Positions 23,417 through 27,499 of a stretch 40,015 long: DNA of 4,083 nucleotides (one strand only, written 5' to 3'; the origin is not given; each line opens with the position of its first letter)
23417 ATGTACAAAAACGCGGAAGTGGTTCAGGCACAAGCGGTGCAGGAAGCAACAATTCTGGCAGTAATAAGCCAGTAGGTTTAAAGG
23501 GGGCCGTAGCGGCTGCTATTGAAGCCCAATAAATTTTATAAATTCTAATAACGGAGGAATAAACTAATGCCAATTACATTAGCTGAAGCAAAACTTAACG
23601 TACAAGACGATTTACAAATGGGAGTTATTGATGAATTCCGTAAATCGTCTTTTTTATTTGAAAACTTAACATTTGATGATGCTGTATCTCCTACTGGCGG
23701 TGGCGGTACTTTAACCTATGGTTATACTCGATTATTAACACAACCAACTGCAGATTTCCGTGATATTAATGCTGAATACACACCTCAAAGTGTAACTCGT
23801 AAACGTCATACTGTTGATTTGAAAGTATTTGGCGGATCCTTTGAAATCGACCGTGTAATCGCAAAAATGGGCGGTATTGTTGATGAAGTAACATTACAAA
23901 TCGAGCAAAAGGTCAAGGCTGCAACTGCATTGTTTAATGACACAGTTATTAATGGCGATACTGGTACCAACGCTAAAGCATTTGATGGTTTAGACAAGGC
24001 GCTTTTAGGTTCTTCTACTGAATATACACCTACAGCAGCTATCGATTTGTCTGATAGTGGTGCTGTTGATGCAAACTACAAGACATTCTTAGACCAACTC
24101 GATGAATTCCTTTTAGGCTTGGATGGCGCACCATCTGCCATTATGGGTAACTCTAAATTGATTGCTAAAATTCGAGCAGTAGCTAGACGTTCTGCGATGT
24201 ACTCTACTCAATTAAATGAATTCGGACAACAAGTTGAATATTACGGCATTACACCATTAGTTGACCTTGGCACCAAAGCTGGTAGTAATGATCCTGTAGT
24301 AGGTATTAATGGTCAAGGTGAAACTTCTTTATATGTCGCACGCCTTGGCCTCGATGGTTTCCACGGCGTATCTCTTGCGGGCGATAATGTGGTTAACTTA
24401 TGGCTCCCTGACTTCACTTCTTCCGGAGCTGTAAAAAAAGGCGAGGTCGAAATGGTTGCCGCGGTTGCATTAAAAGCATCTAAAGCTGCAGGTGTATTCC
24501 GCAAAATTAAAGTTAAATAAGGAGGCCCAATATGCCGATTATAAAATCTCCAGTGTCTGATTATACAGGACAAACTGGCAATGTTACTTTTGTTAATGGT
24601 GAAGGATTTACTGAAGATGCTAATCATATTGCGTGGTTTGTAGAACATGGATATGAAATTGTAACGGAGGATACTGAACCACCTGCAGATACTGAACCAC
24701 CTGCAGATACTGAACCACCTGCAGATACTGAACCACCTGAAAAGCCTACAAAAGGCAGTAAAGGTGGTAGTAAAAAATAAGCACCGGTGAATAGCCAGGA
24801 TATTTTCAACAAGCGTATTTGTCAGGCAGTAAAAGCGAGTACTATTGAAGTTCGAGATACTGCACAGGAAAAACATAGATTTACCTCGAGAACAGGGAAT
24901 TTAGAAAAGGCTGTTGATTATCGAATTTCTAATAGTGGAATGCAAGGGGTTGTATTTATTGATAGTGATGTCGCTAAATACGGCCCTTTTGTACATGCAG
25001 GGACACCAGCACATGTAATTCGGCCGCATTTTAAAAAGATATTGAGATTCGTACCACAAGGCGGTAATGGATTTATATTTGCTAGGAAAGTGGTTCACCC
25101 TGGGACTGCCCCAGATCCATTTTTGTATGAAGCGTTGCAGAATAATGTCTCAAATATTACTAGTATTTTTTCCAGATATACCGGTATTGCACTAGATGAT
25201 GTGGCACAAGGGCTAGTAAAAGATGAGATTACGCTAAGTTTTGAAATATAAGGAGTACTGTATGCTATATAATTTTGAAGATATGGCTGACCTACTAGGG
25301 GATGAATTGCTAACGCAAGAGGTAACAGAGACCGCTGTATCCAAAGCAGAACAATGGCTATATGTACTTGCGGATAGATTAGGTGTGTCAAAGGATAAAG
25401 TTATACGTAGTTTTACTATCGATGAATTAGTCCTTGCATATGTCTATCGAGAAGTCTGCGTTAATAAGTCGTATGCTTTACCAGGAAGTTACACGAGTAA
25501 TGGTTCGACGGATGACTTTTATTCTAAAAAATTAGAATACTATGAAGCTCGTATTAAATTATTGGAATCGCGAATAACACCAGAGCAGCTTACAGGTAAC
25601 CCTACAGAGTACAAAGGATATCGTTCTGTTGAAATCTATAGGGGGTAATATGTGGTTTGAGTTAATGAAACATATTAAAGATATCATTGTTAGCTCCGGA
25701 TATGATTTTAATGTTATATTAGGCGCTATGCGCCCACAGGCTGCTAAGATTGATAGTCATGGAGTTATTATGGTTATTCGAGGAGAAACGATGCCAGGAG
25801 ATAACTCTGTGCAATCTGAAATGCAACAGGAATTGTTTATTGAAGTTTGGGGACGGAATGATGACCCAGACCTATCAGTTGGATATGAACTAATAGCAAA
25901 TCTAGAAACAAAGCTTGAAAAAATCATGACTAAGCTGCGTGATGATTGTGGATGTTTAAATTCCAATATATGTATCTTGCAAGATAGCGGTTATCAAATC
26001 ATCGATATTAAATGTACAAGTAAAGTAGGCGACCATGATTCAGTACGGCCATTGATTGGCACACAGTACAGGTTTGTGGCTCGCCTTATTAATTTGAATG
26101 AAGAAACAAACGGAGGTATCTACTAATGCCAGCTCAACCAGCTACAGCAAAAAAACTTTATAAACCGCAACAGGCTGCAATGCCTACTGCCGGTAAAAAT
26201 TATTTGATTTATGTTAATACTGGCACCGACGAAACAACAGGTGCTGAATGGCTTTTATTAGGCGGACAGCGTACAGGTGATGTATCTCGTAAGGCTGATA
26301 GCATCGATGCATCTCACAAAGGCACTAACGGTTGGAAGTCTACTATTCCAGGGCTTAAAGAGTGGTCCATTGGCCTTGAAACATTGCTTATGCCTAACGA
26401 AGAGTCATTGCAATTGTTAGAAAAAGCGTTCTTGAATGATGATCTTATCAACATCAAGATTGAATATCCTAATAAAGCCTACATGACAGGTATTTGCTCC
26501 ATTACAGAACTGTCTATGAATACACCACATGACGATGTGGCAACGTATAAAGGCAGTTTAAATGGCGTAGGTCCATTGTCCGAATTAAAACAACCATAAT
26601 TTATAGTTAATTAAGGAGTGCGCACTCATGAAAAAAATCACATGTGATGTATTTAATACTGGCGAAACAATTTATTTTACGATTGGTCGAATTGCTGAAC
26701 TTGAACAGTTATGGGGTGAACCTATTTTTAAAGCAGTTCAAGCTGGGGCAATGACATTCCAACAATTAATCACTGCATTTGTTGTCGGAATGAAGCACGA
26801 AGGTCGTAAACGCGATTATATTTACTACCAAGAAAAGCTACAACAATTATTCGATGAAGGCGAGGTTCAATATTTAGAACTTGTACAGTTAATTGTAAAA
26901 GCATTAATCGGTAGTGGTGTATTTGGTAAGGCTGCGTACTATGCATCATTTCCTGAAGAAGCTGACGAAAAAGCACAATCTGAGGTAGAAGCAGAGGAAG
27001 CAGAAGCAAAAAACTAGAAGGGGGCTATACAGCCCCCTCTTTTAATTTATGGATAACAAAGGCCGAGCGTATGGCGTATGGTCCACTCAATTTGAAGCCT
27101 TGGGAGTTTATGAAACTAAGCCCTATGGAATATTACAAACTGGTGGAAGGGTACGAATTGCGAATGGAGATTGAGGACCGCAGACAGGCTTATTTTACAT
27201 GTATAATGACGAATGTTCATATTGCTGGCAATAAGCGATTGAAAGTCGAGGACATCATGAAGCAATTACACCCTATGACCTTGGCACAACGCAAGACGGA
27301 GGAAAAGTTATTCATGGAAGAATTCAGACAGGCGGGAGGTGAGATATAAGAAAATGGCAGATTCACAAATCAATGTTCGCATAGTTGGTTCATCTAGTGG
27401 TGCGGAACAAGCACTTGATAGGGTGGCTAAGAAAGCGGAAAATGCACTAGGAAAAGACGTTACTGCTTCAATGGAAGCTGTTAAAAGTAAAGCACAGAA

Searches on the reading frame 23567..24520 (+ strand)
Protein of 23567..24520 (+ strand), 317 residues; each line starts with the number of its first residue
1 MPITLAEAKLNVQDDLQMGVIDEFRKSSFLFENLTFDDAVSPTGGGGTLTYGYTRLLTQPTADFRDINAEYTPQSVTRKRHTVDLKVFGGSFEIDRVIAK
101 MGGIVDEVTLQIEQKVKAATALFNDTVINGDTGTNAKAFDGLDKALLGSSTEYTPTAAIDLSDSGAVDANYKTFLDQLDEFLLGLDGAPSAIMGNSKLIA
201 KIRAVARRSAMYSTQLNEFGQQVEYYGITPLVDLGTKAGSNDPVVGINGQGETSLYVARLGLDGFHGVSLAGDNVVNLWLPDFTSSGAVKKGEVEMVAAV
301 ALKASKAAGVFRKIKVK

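Call 61: search_protein_families(library=phrogs, proteins=[window:23567-24520:+], max_evalue=0.00001)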
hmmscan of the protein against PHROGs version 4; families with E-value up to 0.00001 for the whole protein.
window:23567-24520:+ (317 aa): 1 family
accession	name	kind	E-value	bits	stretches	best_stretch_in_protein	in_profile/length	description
phrog_212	-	head and packaging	5.2e-75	253.6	1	1-317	4-296/301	major head protein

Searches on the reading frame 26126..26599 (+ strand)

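Call 61: search_protein_families(library=phrogs, proteins=[window:26126-26599:+], max_evalue=0.00001)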
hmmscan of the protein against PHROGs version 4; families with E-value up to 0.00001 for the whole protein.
window:26126-26599:+ (157 aa): 3 families
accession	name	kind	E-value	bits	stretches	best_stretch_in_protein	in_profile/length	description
phrog_1407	-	tail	1.8e-40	140.1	1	14-155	18-165/258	major tail protein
phrog_41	-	tail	1.3e-21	78.3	1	17-154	6-151/245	major tail protein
phrog_853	-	tail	8.9e-06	26.1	0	23-141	13-142/254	major tail protein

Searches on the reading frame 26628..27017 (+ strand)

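Call 61: search_protein_families(library=phrogs, proteins=[window:26628-27017:+], max_evalue=0.00001)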
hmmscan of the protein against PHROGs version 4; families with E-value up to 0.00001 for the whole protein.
window:26628-27017:+ (129 aa): 1 family
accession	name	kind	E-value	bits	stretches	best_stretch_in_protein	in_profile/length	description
phrog_2115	-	tail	4.7e-13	50.6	1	1-116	5-112/125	tail protein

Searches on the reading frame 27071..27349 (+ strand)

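Call 61: search_protein_families(library=phrogs, proteins=[window:27071-27349:+], max_evalue=0.00001)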
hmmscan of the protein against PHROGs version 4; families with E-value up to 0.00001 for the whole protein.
window:27071-27349:+ (92 aa): 1 family
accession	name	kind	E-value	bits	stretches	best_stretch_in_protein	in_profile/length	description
phrog_7377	-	unknown function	3.1e-22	79.9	1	6-79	1-76/96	-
